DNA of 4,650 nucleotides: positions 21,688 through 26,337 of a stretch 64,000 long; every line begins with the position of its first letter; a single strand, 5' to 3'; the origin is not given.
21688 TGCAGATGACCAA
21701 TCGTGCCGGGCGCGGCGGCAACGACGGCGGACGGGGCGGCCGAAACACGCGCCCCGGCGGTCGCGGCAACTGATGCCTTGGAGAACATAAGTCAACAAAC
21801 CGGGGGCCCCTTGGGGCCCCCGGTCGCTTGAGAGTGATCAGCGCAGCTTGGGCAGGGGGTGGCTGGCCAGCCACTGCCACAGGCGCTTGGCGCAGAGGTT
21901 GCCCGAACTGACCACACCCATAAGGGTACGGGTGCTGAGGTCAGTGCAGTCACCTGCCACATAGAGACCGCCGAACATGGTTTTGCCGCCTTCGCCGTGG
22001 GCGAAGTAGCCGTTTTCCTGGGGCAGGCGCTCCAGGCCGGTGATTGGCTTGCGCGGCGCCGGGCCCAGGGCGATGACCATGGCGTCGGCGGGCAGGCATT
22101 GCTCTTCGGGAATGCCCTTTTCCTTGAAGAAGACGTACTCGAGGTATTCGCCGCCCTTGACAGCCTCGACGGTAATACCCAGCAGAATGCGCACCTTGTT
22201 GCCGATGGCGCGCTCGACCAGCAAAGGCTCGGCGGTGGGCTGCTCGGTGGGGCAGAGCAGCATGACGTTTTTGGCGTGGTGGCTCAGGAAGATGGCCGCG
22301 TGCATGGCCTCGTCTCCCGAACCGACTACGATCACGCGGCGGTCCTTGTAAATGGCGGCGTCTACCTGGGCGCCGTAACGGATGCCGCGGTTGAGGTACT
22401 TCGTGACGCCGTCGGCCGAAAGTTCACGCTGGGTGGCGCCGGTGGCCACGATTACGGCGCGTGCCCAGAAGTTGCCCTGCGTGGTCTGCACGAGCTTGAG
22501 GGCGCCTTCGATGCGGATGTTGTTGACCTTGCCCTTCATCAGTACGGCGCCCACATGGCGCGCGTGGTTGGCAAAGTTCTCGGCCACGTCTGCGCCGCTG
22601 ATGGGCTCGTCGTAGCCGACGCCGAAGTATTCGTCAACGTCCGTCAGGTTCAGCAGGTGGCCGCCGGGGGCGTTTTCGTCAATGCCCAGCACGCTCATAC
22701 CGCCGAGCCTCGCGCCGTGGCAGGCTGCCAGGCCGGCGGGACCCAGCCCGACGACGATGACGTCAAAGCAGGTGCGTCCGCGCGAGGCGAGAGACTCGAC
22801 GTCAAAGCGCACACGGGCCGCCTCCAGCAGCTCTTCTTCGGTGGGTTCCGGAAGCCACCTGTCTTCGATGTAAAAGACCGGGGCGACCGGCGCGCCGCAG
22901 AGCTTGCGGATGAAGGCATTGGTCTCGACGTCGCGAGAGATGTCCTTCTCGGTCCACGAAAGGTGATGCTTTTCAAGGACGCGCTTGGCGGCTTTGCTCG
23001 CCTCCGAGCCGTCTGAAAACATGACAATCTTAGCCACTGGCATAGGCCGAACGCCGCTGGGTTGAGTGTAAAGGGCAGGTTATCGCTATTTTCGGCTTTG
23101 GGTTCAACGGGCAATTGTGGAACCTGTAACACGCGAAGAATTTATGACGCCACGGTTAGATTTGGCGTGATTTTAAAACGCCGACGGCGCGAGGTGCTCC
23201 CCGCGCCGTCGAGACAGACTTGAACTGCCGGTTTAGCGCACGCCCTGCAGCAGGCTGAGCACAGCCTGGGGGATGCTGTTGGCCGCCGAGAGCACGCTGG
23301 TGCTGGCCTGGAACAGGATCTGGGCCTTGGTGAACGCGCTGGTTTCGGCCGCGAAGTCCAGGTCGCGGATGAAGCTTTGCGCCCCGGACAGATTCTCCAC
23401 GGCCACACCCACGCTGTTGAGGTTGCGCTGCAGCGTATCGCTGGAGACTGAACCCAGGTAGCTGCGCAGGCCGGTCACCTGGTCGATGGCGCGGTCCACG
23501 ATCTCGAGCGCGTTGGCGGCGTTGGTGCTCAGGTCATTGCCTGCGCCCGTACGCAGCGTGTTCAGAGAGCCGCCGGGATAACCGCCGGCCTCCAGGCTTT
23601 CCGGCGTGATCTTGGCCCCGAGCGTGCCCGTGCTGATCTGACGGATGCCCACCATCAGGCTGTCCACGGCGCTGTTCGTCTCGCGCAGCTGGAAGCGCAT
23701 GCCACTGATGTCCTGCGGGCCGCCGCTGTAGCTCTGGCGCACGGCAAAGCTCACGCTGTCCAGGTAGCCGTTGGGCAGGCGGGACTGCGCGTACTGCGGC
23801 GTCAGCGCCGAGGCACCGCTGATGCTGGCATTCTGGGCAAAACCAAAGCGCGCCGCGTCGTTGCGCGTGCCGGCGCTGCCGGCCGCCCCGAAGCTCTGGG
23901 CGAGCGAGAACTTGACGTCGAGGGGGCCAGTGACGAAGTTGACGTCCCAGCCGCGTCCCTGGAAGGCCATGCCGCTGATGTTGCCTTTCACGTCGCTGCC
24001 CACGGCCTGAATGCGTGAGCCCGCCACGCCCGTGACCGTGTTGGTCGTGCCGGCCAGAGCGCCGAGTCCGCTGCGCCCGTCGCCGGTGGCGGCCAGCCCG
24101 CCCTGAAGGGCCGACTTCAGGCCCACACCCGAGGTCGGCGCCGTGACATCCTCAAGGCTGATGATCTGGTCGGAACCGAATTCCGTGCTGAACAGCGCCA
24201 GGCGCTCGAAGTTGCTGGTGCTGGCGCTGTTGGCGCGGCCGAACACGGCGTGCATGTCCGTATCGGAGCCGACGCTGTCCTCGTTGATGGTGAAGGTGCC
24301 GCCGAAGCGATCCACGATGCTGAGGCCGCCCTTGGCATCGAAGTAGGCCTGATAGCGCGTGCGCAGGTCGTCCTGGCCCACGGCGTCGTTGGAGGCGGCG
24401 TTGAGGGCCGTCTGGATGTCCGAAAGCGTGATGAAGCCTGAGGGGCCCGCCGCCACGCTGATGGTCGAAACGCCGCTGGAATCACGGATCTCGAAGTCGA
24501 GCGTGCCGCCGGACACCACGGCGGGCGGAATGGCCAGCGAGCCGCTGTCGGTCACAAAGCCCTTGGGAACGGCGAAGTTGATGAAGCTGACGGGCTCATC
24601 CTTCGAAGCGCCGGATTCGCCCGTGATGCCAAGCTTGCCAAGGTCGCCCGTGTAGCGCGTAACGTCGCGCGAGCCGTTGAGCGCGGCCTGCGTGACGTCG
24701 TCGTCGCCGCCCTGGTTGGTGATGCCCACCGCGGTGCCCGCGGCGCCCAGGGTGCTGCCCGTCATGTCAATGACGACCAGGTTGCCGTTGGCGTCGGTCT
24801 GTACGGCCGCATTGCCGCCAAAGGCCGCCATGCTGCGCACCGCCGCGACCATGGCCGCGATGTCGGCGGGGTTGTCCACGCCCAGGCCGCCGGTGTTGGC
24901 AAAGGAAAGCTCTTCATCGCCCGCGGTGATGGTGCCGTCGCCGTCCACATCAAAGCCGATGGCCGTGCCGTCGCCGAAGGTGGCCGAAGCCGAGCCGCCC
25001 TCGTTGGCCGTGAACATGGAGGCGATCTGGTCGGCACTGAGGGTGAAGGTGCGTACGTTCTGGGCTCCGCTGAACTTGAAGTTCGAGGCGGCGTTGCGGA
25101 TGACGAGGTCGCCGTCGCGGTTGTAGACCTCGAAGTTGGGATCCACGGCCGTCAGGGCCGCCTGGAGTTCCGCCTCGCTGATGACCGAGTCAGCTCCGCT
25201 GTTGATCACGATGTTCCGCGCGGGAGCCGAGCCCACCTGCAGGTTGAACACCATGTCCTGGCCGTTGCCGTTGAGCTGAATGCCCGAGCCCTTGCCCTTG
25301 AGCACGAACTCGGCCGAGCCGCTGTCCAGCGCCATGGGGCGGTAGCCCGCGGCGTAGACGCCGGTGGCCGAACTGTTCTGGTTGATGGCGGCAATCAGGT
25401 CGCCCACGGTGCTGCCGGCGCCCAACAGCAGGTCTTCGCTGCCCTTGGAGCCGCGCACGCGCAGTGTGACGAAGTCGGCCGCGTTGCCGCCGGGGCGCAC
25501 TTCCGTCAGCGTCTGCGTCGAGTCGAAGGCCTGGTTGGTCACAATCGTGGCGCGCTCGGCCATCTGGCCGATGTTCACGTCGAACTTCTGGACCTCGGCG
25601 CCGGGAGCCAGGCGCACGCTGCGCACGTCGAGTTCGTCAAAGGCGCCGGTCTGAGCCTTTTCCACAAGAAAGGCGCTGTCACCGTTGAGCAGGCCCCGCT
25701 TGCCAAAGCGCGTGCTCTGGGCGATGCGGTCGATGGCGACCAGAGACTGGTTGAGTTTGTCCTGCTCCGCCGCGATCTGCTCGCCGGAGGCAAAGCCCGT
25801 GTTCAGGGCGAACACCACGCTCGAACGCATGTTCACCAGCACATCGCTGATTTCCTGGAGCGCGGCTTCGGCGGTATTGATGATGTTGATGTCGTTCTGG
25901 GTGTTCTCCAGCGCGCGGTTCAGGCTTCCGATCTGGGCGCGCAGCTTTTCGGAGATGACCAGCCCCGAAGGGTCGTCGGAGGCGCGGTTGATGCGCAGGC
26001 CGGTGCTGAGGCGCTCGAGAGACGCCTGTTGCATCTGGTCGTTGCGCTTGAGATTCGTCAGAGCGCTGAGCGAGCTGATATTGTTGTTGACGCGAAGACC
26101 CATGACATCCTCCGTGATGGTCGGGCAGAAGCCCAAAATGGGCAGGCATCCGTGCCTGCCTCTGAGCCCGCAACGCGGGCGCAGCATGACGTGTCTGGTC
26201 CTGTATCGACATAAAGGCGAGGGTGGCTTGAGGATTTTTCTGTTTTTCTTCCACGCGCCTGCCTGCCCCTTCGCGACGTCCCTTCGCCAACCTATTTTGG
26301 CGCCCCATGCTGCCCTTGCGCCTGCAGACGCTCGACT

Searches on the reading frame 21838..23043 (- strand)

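Call 14: search_protein_families(library=pfam, proteins=[window:21838-23043:-], max_evalue=0.001)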
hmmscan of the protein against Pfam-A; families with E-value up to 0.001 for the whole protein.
window:21838-23043:- (401 aa): 6 families
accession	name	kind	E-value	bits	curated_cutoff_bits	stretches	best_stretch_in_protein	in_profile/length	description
PF07992.20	Pyr_redox_2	-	1.7e-27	97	26.1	1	93-371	1-278/291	Pyridine nucleotide-disulphide oxidoreductase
PF13738.12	Pyr_redox_3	-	1e-09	38.6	30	1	148-268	78-198/305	Pyridine nucleotide-disulphide oxidoreductase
PF00070.33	Pyr_redox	-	4.7e-06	27.5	22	1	236-299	1-70/82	Pyridine nucleotide-disulphide oxidoreductase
PF03486.20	HI0933_like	-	2.2e-05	24.5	50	0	94-127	2-35/244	HI0933-like protein Rossmann domain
PF01266.30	DAO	-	2.4e-05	24.5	27.9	0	150-208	148-208/353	FAD dependent oxidoreductase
PF00890.30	FAD_binding_2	-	0.00034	20.4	20.4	0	94-128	1-36/414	FAD binding domain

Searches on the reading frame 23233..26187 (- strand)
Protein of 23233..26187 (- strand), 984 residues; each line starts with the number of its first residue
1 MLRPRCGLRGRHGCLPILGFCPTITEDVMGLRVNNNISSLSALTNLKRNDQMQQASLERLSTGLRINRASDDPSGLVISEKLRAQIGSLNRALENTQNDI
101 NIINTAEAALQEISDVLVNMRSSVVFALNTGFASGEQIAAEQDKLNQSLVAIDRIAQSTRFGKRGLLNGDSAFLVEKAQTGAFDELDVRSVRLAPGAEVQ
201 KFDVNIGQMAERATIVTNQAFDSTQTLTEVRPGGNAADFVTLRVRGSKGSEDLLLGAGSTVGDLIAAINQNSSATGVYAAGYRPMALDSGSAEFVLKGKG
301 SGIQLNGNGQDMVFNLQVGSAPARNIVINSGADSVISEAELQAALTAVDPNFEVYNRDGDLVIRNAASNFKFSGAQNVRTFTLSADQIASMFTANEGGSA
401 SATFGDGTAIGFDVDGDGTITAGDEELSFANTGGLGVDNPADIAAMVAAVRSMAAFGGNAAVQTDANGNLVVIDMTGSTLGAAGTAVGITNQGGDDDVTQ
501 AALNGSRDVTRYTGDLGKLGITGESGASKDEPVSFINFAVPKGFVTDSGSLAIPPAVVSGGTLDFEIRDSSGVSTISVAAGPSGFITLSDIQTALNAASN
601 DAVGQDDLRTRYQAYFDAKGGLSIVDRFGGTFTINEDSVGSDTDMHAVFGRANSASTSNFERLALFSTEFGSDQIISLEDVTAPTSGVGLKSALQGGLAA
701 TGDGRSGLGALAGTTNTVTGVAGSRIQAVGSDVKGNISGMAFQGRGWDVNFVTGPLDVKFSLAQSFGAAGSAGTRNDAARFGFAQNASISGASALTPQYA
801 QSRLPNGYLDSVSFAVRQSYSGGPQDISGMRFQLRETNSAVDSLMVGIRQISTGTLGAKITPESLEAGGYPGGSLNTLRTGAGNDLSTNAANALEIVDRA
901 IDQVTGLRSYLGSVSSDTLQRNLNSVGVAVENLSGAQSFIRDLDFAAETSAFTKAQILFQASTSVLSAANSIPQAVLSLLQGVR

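Call 14: search_protein_families(library=pfam, proteins=[window:23233-26187:-], max_evalue=0.001)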
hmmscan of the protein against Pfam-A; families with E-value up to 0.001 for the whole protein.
window:23233-26187:- (984 aa): 4 families
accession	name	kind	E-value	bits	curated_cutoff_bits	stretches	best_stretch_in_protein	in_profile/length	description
PF00669.25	Flagellin_N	-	1.2e-26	93.9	26.6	1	33-170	1-137/139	Bacterial flagellin N-terminal helical region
PF00700.27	Flagellin_C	-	1.9e-20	73.4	23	1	894-980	1-86/86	Bacterial flagellin C-terminal helical region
PF07196.18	Flagellin_IN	-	0.00024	21.7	22.7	1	255-279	17-41/55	Flagellin hook IN motif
PF21403.4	OTU1_UBXL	-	0.0007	20.6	22.7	0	242-273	3-34/49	OTU1, UBXL domain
